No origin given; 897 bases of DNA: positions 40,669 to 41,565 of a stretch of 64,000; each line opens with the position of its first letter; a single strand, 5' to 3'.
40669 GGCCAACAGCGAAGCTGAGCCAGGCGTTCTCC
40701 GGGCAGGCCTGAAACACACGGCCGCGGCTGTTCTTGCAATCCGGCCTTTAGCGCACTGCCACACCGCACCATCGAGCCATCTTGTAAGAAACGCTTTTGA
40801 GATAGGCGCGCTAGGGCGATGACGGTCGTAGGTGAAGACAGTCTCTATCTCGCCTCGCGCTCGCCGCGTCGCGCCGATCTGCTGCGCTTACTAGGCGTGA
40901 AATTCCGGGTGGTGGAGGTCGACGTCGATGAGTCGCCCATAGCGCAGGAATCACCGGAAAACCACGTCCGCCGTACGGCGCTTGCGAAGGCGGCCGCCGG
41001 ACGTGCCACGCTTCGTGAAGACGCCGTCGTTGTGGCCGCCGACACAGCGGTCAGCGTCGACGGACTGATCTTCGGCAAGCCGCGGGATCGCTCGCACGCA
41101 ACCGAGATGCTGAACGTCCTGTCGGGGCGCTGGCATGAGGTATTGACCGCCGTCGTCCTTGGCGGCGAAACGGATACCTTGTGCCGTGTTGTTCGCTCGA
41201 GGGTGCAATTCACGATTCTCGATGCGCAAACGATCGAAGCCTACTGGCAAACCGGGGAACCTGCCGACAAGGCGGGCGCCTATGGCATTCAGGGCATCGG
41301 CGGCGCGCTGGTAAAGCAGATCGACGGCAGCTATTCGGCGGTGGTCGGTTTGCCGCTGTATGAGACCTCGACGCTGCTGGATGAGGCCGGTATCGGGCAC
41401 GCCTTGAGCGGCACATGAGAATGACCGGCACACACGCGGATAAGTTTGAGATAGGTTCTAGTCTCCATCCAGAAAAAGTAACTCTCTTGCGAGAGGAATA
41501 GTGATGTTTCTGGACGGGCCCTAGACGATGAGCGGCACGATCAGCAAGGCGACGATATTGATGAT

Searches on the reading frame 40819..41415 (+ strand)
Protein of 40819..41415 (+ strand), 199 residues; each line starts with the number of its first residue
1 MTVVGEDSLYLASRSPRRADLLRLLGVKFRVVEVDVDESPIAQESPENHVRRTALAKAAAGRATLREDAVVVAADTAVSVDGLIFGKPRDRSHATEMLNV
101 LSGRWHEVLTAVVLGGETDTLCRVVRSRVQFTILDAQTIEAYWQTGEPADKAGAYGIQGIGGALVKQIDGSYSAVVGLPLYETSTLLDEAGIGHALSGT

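Call 76: search_protein_families(library=pfam, proteins=[window:40819-41415:+], max_evalue=0.0001)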
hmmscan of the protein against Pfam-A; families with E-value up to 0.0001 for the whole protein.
window:40819-41415:+ (199 aa): 1 family
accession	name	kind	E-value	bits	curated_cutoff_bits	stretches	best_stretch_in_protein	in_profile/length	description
PF02545.19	Maf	-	8.6e-59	198.8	27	1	9-189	2-186/187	Maf-like protein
